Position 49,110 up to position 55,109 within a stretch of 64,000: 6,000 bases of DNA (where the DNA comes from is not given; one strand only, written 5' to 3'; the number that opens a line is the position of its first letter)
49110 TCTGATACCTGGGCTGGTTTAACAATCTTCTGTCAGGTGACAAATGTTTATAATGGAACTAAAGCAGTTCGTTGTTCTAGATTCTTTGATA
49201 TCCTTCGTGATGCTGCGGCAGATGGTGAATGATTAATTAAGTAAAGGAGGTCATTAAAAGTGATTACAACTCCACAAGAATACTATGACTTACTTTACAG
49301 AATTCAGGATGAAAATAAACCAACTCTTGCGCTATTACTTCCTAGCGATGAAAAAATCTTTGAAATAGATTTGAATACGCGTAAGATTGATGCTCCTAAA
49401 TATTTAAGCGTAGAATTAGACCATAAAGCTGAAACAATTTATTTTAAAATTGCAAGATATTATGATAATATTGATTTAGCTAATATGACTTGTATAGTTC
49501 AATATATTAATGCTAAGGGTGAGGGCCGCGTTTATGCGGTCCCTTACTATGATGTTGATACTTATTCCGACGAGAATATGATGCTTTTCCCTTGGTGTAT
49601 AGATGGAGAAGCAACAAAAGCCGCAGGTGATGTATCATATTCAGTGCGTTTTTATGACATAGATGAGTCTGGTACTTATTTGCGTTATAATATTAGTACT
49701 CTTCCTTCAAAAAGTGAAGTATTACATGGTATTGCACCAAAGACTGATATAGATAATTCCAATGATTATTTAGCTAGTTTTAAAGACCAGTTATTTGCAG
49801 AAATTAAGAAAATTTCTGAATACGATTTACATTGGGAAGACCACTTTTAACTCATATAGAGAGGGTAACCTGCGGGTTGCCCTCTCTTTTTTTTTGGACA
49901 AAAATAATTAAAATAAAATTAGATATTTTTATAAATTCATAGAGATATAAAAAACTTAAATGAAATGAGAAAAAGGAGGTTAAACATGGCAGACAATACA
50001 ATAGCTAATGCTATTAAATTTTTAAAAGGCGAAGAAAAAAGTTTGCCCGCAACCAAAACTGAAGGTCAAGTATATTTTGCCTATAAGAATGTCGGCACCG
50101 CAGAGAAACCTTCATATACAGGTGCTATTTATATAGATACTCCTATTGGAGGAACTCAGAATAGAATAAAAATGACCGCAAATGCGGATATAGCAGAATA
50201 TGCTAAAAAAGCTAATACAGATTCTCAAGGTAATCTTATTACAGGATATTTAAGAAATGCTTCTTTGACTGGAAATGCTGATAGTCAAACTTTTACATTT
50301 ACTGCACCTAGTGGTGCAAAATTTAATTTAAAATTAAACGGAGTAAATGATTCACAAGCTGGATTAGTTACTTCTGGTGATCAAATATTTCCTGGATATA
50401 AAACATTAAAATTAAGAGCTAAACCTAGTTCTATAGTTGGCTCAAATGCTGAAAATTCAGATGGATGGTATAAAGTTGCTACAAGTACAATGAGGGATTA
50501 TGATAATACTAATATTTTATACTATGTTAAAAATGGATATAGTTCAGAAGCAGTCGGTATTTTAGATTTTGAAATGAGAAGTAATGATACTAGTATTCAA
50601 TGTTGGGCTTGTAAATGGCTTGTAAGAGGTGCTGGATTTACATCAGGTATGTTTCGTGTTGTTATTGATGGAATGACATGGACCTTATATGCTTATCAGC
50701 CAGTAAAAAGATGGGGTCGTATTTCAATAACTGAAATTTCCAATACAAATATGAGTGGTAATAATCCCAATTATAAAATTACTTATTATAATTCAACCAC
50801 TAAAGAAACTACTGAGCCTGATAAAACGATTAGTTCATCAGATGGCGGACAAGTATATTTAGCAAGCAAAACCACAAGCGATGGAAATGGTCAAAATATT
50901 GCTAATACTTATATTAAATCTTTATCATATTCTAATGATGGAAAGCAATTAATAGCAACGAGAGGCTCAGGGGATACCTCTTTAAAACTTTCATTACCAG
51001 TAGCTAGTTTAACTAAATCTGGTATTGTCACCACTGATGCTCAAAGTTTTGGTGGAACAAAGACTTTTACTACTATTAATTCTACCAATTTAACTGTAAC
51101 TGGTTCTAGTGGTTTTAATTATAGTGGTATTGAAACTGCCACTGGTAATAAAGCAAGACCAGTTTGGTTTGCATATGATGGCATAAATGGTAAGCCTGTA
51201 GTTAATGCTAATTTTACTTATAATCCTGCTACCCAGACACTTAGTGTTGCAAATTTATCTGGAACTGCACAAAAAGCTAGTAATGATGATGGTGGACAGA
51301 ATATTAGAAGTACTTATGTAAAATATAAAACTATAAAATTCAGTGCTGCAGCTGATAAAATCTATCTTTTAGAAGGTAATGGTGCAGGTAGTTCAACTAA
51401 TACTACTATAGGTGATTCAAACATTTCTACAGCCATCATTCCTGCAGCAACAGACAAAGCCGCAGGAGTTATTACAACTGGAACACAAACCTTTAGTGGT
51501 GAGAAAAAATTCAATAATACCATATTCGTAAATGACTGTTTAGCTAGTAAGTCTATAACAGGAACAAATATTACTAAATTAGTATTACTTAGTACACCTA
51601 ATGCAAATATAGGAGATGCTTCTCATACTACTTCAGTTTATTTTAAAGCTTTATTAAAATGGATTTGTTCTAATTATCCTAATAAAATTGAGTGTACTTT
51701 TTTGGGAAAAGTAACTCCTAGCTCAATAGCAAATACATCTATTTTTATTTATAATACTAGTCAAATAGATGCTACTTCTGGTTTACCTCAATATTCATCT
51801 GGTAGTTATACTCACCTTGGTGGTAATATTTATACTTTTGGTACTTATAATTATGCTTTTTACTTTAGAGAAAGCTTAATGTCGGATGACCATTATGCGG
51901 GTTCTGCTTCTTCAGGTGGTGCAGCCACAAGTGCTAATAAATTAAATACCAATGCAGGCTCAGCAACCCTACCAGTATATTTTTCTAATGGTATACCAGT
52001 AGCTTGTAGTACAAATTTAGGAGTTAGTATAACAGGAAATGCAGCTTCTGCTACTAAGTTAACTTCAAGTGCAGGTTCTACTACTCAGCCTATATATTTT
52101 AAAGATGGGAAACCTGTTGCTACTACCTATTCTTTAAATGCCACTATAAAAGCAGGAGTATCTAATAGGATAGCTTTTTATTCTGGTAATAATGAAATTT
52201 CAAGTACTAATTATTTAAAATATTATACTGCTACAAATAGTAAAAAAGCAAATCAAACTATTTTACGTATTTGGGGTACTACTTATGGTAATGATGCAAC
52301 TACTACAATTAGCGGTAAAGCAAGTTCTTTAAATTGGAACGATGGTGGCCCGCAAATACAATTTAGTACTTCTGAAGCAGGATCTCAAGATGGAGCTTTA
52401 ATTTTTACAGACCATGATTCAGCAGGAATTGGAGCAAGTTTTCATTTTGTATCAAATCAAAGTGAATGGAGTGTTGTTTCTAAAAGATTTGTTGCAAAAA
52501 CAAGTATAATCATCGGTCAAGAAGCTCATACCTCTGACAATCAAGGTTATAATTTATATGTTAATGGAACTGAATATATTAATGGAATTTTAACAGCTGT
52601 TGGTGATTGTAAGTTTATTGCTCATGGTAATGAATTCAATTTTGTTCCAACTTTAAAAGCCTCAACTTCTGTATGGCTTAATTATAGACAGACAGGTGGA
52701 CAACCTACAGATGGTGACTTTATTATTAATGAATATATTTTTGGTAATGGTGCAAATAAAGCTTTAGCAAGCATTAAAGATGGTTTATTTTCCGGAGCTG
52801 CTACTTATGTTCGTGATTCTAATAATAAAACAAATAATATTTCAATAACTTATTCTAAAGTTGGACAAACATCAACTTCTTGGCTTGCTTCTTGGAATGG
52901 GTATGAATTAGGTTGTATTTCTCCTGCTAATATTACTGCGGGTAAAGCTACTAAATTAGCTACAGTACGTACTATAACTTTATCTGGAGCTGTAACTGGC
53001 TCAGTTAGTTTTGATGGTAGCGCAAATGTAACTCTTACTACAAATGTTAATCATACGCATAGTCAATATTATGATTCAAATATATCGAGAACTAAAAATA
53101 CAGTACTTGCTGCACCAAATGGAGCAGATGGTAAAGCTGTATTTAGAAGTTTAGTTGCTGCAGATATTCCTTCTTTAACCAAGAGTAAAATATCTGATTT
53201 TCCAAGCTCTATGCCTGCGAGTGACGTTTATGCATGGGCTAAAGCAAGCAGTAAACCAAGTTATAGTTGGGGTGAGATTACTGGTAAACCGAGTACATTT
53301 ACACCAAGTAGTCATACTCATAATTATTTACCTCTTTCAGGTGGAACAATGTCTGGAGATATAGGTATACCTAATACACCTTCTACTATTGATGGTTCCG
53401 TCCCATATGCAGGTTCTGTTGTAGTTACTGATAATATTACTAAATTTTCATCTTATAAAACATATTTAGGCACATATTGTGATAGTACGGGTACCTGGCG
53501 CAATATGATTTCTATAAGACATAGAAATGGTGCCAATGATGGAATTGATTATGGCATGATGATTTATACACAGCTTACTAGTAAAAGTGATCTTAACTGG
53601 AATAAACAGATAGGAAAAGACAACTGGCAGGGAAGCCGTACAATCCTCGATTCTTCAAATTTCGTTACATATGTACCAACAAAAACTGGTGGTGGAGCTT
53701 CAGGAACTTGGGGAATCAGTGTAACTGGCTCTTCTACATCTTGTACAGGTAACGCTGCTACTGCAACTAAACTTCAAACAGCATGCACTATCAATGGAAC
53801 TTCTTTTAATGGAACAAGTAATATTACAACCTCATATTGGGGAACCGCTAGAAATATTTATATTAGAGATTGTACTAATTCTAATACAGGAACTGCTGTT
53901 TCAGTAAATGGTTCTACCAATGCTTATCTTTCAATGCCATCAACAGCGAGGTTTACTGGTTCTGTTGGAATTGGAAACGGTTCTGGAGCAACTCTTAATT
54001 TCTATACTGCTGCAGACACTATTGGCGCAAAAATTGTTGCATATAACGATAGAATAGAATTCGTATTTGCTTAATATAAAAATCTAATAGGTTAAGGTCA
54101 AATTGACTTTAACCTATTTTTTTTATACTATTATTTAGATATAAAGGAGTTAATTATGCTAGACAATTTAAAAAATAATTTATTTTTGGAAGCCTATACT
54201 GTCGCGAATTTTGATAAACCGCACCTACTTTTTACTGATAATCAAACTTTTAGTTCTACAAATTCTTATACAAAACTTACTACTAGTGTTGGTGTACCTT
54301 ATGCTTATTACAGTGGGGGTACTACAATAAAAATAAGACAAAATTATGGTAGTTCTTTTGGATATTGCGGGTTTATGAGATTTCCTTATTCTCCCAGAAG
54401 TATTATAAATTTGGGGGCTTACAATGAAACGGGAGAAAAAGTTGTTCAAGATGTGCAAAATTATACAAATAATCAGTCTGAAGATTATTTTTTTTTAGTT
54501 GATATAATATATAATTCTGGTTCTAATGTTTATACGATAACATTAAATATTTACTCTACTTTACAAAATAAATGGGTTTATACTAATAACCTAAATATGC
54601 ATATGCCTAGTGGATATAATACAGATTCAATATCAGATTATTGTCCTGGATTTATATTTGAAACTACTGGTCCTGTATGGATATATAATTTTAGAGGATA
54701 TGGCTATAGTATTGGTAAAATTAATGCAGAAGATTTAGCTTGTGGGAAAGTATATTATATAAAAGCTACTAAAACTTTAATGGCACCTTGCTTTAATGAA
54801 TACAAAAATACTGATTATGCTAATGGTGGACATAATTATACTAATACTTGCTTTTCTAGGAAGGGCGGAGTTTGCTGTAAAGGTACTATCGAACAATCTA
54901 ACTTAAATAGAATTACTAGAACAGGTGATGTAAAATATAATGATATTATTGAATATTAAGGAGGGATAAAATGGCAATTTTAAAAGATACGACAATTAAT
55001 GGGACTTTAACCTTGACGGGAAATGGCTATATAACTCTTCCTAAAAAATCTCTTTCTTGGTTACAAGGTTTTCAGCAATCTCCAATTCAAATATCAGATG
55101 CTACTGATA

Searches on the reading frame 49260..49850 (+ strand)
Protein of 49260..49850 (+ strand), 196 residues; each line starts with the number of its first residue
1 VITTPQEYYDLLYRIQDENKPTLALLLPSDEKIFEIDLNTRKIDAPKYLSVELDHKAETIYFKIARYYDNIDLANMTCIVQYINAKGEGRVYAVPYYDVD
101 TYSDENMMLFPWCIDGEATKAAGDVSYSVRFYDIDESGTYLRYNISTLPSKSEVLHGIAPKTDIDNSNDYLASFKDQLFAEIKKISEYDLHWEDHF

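Call 3: search_protein_families(library=pfam, proteins=[window:49260-49850:+], max_evalue=0.1)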
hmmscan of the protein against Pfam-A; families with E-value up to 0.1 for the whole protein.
window:49260-49850:+ (196 aa): 1 family
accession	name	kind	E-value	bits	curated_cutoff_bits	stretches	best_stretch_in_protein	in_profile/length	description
PF19280.4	CERK_C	-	0.074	12.9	33.5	0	137-175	77-116/227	Ceramide kinase C-terminal domain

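Call 4: search_protein_families(library=phrogs, proteins=[window:49260-49850:+], max_evalue=0.01)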
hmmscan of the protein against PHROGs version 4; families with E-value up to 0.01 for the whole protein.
window:49260-49850:+ (196 aa): 0 families

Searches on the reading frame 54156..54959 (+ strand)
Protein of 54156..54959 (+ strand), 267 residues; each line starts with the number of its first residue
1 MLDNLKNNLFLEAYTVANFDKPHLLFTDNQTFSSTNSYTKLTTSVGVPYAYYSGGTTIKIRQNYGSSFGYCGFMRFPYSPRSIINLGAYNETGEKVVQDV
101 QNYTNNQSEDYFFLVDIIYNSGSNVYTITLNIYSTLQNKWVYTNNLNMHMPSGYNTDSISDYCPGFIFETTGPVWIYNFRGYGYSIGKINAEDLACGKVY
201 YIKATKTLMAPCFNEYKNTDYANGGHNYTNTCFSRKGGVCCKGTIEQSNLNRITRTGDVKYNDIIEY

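Call 3: search_protein_families(library=pfam, proteins=[window:54156-54959:+], max_evalue=0.1)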
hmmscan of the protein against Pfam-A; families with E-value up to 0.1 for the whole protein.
window:54156-54959:+ (267 aa): 0 families

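Call 4: search_protein_families(library=phrogs, proteins=[window:54156-54959:+], max_evalue=0.01)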
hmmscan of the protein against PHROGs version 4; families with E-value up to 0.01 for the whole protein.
window:54156-54959:+ (267 aa): 0 families
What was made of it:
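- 54156..54959 (+): A 267-aa gene of unknown function. It is the first gene of the inferred transcription unit that holds the three fibre genes. No Pfam or PHROG match (calls 3, 4).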
